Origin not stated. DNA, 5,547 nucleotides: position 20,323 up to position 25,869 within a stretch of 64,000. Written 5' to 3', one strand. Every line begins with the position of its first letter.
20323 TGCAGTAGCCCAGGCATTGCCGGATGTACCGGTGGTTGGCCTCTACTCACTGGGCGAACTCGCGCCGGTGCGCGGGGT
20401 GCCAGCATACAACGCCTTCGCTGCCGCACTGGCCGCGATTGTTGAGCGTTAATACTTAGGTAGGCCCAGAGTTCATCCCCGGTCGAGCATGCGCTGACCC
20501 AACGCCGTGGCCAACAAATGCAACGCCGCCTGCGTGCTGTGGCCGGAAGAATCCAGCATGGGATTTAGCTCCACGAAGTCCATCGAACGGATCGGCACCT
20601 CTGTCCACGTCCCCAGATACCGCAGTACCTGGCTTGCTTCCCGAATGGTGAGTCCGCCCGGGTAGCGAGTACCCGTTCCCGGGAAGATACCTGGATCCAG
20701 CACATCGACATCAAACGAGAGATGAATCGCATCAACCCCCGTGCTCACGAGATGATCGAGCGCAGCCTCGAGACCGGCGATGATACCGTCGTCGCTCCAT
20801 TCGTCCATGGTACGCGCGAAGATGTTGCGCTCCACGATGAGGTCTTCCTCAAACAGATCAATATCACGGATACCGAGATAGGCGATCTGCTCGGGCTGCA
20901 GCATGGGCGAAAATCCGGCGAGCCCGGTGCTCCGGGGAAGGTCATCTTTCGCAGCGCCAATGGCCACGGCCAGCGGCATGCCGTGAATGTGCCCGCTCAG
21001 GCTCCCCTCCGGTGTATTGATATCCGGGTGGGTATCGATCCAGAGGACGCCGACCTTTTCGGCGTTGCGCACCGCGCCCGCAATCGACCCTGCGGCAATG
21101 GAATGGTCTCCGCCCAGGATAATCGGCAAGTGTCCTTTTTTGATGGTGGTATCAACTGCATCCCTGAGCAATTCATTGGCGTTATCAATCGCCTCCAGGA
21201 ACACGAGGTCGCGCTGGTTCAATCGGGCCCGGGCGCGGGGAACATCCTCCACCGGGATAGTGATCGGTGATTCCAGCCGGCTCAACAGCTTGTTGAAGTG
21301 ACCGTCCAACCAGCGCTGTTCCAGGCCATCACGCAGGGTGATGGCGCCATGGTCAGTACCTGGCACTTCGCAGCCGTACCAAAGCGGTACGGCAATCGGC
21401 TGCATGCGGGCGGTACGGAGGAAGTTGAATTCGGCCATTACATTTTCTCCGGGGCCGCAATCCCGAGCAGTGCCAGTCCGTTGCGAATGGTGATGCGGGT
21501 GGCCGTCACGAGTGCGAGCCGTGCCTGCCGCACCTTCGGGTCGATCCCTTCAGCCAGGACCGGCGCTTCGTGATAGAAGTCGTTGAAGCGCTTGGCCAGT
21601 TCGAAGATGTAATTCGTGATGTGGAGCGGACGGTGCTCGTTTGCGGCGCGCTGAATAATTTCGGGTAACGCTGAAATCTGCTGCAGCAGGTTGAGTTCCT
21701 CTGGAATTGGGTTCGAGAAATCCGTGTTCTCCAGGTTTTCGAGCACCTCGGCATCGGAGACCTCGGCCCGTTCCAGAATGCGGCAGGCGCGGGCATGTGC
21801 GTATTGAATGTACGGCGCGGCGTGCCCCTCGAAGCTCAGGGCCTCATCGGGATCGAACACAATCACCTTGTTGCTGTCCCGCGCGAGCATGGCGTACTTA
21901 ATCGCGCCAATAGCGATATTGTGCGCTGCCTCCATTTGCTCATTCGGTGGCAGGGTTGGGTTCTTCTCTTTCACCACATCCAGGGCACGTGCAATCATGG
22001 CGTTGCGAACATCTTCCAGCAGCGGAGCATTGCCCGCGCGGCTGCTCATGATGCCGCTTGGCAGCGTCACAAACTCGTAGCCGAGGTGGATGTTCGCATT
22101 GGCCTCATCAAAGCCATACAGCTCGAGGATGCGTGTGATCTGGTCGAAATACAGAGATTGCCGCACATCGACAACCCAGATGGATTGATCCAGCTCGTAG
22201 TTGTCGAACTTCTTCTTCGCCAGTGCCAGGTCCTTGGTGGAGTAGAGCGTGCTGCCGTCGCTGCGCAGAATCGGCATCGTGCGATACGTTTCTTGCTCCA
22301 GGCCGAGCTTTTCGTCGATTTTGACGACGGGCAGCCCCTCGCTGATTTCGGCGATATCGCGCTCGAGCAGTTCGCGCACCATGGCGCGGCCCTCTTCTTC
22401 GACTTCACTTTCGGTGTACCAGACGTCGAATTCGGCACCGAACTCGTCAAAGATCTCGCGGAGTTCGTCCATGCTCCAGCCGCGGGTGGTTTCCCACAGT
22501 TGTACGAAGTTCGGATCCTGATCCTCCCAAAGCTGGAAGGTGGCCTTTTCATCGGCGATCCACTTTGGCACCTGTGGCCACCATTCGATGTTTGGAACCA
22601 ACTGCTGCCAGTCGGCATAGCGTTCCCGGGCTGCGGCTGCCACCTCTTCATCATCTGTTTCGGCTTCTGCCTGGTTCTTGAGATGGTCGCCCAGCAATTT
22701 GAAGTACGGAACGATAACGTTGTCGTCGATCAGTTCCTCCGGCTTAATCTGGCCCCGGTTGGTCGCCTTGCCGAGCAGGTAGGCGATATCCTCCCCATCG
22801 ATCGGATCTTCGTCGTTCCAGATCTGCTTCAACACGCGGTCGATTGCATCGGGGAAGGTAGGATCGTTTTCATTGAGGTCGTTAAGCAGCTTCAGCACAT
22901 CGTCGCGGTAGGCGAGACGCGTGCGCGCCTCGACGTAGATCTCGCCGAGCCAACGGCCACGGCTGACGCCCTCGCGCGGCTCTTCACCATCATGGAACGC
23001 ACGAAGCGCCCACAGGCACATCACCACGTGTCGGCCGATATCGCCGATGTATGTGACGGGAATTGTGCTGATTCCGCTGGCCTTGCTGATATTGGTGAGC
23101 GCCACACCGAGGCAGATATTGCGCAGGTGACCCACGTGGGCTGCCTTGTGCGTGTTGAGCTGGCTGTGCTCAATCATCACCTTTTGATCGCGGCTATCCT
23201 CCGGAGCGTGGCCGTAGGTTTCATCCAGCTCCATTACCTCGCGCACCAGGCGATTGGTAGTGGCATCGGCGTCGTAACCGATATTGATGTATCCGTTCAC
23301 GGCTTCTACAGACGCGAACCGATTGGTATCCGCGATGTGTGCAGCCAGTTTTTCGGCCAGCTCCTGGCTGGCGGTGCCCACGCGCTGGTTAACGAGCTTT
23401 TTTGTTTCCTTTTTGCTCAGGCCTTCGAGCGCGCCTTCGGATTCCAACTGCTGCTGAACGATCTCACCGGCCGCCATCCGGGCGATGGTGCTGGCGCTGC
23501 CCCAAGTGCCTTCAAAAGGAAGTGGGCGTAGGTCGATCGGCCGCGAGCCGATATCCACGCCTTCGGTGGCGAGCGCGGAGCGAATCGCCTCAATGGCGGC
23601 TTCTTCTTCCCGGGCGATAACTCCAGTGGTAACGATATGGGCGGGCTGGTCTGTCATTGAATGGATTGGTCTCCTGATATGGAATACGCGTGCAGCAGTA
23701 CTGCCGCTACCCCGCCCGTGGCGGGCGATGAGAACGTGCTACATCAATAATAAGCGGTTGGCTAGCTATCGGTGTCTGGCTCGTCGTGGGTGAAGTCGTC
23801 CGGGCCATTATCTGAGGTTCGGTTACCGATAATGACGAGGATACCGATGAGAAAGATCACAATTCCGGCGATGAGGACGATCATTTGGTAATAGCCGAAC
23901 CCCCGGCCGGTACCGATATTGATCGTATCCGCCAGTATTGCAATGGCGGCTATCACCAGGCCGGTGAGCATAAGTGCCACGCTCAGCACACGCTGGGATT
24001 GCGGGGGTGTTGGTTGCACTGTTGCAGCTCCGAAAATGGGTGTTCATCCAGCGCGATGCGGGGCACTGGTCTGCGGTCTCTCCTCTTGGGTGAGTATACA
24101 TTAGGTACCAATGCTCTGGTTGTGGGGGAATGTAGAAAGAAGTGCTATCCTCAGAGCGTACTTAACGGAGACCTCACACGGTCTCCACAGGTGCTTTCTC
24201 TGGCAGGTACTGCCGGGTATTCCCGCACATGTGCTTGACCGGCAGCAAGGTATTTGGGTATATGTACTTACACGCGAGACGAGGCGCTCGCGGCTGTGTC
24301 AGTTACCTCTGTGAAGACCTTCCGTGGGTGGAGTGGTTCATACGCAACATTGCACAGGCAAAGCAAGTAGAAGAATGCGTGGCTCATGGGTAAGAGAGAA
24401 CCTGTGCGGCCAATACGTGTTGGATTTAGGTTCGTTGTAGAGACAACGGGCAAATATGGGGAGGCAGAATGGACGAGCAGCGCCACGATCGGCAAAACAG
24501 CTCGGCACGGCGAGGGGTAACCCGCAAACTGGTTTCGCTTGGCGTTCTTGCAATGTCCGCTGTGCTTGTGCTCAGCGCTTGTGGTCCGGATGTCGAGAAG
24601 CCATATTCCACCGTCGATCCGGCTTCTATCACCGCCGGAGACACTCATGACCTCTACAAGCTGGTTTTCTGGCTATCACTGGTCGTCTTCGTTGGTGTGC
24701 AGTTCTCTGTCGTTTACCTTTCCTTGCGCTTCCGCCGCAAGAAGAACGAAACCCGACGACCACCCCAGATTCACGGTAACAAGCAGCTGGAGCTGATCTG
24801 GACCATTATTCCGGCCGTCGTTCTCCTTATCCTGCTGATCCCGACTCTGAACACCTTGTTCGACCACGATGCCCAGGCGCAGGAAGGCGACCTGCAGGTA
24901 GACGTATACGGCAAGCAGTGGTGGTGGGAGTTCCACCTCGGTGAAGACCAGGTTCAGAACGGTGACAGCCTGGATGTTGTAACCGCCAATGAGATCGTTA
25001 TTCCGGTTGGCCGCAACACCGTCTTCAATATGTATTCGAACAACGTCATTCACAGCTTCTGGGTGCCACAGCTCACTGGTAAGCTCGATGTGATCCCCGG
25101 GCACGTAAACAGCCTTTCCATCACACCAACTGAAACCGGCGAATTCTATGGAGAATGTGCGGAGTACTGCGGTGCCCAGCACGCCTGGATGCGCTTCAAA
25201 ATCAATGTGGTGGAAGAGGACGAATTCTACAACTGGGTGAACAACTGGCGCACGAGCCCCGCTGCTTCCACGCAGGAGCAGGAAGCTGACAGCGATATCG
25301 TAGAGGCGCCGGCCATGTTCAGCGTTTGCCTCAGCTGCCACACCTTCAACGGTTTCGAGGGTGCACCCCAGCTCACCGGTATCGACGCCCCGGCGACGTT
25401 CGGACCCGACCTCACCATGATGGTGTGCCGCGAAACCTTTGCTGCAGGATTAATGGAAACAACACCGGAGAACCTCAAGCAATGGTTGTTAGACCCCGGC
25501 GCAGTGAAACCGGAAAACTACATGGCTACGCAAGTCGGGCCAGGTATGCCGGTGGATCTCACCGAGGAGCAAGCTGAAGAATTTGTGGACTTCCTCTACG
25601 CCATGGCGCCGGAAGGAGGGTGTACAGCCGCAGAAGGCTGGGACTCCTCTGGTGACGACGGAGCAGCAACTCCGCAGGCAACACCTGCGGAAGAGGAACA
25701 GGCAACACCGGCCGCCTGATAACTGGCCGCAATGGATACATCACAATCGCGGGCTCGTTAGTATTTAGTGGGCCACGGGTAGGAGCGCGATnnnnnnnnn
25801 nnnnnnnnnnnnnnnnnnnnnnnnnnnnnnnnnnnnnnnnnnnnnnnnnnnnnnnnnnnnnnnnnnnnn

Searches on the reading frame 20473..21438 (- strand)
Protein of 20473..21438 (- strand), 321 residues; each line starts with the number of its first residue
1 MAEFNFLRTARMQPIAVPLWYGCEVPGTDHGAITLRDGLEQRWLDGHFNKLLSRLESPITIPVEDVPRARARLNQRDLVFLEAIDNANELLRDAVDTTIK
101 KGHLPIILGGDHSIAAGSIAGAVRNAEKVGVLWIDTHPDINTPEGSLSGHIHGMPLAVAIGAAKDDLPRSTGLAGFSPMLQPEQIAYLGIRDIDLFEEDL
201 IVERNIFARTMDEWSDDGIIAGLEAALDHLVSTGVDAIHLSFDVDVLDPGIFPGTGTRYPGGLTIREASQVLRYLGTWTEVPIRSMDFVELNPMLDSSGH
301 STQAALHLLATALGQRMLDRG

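Call 43: search_protein_families(library=pfam, proteins=[window:20473-21438:-], max_evalue=0.001)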
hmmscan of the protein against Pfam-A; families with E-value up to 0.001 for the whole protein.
window:20473-21438:- (321 aa): 1 family
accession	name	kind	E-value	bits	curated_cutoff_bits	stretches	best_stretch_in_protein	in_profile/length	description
PF00491.26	Arginase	-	5.1e-55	187.3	22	1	25-312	17-277/280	Arginase family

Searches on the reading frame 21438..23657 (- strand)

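Call 43: search_protein_families(library=pfam, proteins=[window:21438-23657:-], max_evalue=0.001)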
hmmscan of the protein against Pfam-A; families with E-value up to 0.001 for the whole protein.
window:21438-23657:- (739 aa): 3 families
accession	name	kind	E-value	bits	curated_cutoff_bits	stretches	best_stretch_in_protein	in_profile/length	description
PF00750.26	tRNA-synt_1d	-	1.4e-37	129.9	23.3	2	372-596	120-342/349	tRNA synthetases class I (R), catalytic domain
PF05746.21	DALR_1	-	4.3e-32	111.1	22.3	1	617-739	1-117/117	DALR anticodon binding domain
PF03485.21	Arg_tRNA_synt_N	-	0.00025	22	21.5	0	92-126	48-83/85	Arginyl tRNA synthetase N terminal domain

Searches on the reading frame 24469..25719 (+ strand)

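Call 44: search_protein_families(library=pfam, proteins=[window:24469-25719:+], max_evalue=0.001)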
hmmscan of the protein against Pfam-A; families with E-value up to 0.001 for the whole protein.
window:24469-25719:+ (416 aa): 2 families
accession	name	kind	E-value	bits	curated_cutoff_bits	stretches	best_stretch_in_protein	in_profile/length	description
PF00116.26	COX2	-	1.1e-18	67.7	22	1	157-247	29-119/120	Cytochrome C oxidase subunit II, periplasmic domain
PF02790.20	COX2_TM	-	7e-13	49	22.8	1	50-127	10-86/88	Cytochrome C oxidase subunit II, transmembrane domain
